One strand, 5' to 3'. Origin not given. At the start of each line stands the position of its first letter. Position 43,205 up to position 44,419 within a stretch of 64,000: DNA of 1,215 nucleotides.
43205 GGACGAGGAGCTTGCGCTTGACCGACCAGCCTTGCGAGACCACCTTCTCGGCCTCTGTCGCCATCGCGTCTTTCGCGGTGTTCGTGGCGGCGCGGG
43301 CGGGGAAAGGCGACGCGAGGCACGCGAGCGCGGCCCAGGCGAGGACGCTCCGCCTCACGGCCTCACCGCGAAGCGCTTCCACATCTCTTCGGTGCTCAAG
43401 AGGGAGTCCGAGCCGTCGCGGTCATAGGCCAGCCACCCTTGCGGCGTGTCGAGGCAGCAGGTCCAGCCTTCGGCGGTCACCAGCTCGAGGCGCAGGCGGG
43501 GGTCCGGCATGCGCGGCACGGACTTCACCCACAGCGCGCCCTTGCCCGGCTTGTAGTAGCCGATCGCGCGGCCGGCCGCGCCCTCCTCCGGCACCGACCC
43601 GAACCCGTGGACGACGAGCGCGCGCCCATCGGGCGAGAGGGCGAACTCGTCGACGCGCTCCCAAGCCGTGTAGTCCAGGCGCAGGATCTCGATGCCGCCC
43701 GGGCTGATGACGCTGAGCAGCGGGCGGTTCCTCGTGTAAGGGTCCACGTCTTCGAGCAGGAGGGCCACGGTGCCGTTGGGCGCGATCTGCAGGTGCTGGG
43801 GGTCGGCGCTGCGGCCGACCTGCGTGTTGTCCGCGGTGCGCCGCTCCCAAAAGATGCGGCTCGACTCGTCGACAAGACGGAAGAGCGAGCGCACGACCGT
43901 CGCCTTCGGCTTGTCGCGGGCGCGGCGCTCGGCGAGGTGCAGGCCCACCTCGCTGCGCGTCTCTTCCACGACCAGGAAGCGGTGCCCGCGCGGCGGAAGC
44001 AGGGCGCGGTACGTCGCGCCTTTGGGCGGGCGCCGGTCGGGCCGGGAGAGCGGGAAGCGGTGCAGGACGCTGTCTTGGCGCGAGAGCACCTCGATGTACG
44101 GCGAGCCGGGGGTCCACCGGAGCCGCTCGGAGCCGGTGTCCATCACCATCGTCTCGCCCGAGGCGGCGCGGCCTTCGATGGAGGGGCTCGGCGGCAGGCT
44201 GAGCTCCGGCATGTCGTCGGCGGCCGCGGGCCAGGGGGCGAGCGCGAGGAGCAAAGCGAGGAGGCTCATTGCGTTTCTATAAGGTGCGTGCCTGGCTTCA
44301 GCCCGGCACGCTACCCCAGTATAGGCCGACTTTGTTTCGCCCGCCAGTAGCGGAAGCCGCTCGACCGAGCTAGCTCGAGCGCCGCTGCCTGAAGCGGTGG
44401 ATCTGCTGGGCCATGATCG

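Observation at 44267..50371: Near-identical 46-nt hairpin-containing 5' leader shared by two unrelated genes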

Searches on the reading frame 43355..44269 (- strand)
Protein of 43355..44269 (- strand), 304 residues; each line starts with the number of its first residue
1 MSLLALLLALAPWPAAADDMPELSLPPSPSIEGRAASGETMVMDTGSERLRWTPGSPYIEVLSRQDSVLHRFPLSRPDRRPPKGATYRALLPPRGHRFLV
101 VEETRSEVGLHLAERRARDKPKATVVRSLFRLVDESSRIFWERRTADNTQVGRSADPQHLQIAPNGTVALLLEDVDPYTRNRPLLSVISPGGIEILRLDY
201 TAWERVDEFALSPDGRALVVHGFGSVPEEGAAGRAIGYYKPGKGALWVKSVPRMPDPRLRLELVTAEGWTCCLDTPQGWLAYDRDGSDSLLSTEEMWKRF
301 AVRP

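Call 6: search_protein_families(library=pfam, proteins=[window:43355-44269:-])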
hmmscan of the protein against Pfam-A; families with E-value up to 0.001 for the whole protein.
window:43355-44269:- (304 aa): 0 families

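Call 14: find_encoding_contigs(protein=window:43355-44269:-, flank=3000, max_places=6)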
Protein window:43355-44269:- (304 aa): 2 contigs read that carry it; 1 place shown.
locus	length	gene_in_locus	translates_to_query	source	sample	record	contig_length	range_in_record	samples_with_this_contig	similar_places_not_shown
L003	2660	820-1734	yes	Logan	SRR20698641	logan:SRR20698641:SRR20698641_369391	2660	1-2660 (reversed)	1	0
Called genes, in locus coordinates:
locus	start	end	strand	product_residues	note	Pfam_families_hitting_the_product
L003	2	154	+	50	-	?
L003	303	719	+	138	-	-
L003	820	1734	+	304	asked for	-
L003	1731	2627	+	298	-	-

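Call 31: find_homologous_proteins(query=window:43355-44269:-, max_evalue=0.00001)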
Query window:43355-44269:- (304 aa): 13 proteins with E <= 0.00001 among 8000 candidates.
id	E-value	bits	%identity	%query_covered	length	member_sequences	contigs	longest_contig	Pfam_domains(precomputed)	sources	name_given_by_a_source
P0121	6.5e-199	677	99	100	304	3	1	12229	-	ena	-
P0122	1.1e-148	512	77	94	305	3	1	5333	-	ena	-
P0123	8.1e-117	408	63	93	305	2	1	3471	-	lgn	-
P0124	9.4e-117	407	61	99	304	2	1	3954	-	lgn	-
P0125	5.2e-115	402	63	90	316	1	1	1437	-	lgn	-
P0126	4.2e-109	382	62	95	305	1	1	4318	-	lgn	-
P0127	1.8e-107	377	64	88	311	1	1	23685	-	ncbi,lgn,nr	ncbi:MAG: hypothetical protein HY554_16825 [Elusimicrobia bacterium]|nr:hypothetical protein [Elusim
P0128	5.3e-104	366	60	95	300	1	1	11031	-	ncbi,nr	ncbi:MAG: hypothetical protein HY925_08085 [Elusimicrobia bacterium]|nr:hypothetical protein [Elusim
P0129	8.5e-103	362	63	86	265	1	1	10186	-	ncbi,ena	-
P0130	5.3e-77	277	68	59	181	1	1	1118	-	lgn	-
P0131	1.7e-54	203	41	100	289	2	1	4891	-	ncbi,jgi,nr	ncbi:MAG TPA: hypothetical protein VNI01_00365 [Elusimicrobiota bacterium]|jgi:hypothetical protein|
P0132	3.7e-27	113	37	65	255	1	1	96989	-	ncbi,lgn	ncbi:MAG: hypothetical protein ABIJ96_02260 [Elusimicrobiota bacterium]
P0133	2.9e-18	84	66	21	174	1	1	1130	-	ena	-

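Call 32: find_encoding_contigs(protein=P0121, flank=10000, max_places=3)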
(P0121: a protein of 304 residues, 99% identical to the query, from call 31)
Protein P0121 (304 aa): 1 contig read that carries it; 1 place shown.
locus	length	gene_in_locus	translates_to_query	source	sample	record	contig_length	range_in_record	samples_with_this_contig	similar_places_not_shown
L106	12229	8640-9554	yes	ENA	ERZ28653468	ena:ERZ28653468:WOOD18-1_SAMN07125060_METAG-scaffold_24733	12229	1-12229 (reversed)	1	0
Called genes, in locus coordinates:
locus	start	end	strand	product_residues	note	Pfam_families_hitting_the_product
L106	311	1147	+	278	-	PF00142:Fer4_NifH (faint), PF01656:CbiA, PF02374:ArsA_ATPase (weak), PF06564:CBP_BcsQ (faint), PF09140:MipZ (weak), PF10609:ParA, PF13614:AAA_31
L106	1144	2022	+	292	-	PF02195:ParB_N, PF17762:HTH_ParB, PF23552:ParB_C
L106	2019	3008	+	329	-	-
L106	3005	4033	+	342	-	PF01118:Semialdhyde_dh, PF02774:Semialdhyde_dhC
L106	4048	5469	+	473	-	PF02055:Glyco_hydro_30, PF17189:Glyco_hydro_30C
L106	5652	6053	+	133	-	-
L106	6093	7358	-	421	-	PF00171:Aldedh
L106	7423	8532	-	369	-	PF00696:AA_kinase, PF01472:PUA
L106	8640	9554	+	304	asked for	-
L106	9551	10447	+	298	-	-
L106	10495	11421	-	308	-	-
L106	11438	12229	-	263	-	?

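Call 33: find_encoding_contigs(protein=P0122, flank=10000, max_places=3)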
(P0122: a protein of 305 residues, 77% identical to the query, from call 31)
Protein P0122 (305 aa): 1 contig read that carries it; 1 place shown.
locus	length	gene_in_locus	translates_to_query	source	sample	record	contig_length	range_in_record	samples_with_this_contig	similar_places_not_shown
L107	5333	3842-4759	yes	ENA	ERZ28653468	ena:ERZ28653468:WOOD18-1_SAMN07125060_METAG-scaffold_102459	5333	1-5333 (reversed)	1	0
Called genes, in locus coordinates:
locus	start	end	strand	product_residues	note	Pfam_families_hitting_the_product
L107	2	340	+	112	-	?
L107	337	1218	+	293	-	PF02195:ParB_N, PF17762:HTH_ParB, PF23552:ParB_C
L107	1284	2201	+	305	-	-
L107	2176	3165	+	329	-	-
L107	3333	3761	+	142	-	-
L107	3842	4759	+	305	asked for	-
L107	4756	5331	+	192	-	?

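Call 34: find_encoding_contigs(protein=P0127, flank=10000, max_places=3)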
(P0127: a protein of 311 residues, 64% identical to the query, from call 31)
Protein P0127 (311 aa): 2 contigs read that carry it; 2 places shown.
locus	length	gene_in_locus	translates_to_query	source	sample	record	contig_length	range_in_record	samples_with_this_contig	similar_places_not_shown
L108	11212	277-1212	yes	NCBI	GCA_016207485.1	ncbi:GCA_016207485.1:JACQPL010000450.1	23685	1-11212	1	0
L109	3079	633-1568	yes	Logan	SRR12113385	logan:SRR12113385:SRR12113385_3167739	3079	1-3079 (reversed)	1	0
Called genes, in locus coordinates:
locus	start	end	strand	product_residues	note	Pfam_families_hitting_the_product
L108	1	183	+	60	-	PF01544:CorA (weak)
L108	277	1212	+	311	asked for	-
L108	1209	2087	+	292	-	-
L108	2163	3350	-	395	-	PF07719:TPR_2 (faint), PF00515:TPR_1 (faint), PF17874:TPR_MalT (weak), PF13424:TPR_12 (weak)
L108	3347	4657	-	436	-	PF02403:Seryl_tRNA_N, PF00587:tRNA-synt_2b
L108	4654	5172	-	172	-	-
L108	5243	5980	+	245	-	PF12697:Abhydrolase_6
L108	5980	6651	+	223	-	PF01902:Diphthami_syn_2_N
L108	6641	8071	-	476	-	PF01139:RtcB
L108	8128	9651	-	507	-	PF17957:Big_7 (weak)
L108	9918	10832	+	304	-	-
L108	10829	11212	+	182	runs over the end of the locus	-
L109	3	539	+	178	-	?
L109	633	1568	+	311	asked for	-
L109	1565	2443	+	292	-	-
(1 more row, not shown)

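Call 61: list_cluster_members(proteins=[P0001, window:43355-44269:-, P0121])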
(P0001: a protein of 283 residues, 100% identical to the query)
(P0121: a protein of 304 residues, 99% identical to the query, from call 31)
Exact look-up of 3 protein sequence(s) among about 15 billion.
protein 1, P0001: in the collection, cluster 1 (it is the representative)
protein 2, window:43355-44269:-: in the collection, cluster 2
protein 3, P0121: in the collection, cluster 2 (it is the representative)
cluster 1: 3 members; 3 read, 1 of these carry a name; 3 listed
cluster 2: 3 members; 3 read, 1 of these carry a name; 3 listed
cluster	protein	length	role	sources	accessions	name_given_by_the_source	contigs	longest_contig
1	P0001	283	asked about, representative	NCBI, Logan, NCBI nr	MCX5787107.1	MAG: carbon-nitrogen hydrolase [Elusimicrobia bacterium] | carbon-nitrogen hydrolase [Elusimicrobiota bacterium]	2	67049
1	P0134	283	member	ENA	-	-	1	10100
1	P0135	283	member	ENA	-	-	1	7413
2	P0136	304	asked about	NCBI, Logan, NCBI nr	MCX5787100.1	MAG: hypothetical protein NTX64_01130 [Elusimicrobia bacterium] | hypothetical protein [Elusimicrobiota bacterium]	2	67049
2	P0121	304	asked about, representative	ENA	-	-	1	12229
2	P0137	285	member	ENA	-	-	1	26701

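Call 79: predict_structure(alignment_id=A3)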
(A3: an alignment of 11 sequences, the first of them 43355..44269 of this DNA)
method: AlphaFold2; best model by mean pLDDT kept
length: 304 residues; sequences in the alignment: 11
mean_pLDDT: 76.6   pTM: 0.74
mean pLDDT of the five models: 76.6, 75.7, 73.3, 72.4, 71.5
residues with pLDDT >= 90: 95; 70-90: 118; 50-70: 47; < 50: 44
segments of 3 or more residues with pLDDT < 50: 1-37, 111-117
pLDDT, mean of each block of 10 residues (from residue 1): 41 35 32 47 91 91 92 88 87 88 79 46 78 91 87 66 90 74 90 92 88 89 90 91 92 62 67 72 87 80 61
secondary structure, 60 per line:
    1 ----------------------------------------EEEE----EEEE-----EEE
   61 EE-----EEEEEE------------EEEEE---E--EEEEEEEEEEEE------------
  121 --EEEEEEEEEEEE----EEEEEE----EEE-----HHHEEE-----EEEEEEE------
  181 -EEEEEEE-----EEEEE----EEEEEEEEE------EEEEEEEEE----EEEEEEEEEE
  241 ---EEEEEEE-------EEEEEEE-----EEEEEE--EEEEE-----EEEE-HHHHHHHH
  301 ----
elements in order: E41-44 E49-52 E58-62 E68-73 E86-90 E97-108 E123-134 E139-144 E149-151 E160-162 E168-174 E182-188 E194-198 E203-211 E218-226 E231-240 E244-250 E258-264 E270-275 E278-282 E288-291 H293-300

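Call 81: fold_search(model_id=the predicted structure, library=pdb)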
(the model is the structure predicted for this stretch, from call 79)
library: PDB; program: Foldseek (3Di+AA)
matches with E <= 10: 964; with E <= 0.001: 79
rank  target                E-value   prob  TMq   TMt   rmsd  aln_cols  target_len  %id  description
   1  3no2                  1.3e-05  1.00  0.38  0.41   7.7       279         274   12  Crystal structure of a protein of unknown function (BACCAC_01654) from Bacteroides caccae at 1.35 A resolution (released 2010-07-28)
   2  9l35_A                1.3e-05  1.00  0.40  0.41   8.3       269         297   10  Crystal structure of C45G9.5 protein from Caenorhabditis elegans (released 2025-12-17)
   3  9l35_B                1.7e-05  1.00  0.38  0.38   8.4       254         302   10  Crystal structure of C45G9.5 protein from Caenorhabditis elegans (released 2025-12-17)
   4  9n73_LW               2.3e-05  1.00  0.40  0.28   6.3       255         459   14  SSU processome maturation and disassembly, State G (released 2025-10-29)
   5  7fh6                  2.3e-05  1.00  0.44  0.24   8.1       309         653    9  Friedel-Crafts alkylation enzyme CylK (released 2022-02-16)
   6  7roo                  2.8e-05  1.00  0.48  0.26   7.8       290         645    8  Crystal structure of Friedel-Crafts alkylating enzyme CylK from Cylindospermum licheniforme with bromide (released 2022-03-23)
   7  7fh7                  2.9e-05  1.00  0.44  0.24   7.4       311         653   10  Friedel-Crafts alkylation enzyme CylK mutant Y37F (released 2022-02-16)
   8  7fh8                  3.1e-05  1.00  0.40  0.22   7.9       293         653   10  Friedel-Crafts alkylation enzyme CylK mutant H391A (released 2022-02-16)
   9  5c2v_B                3.6e-05  1.00  0.33  0.29  13.0       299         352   11  Kuenenia stuttgartiensis Hydrazine Synthase (released 2015-10-14)
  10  5jrl_C                3.8e-05  0.99  0.22  0.14  12.9       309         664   13  Crystal Structure of the Sphingopyxin I Lasso Peptide Isopeptidase SpI-IsoP (Native) (released 2016-09-14)
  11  1q7f_B                6.3e-05  1.00  0.37  0.39   8.3       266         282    9  Brain Tumor NHL domain (released 2003-10-21)
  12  8hmc_B                6.3e-05  1.00  0.34  0.10  19.2       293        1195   11  base module state 1 of Tetrahymena IFT-A (released 2023-06-14)
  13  7ron                  6.9e-05  1.00  0.44  0.24   7.7       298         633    9  Crystal structure of the Friedel-Crafts alkylating enzyme CylK from Cylindospermum licheniforme (released 2022-03-23)
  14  6vyc_B                9.4e-05  1.00  0.32  0.30  12.9       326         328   12  Crystal structure of WD-repeat domain of human WDR91 (released 2020-03-25)
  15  8j72_A                9.9e-05  1.00  0.36  0.39   8.2       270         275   17  Crystal structure of mammalian Trim71 in complex with lncRNA Trincr1 (released 2024-03-06)
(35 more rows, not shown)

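Call 95: search_protein_families(library=ncbifam, proteins=[window:43355-44269:-], max_evalue=0.00001)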
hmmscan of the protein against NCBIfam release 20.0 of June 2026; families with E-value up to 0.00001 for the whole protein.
window:43355-44269:- (304 aa): 0 families
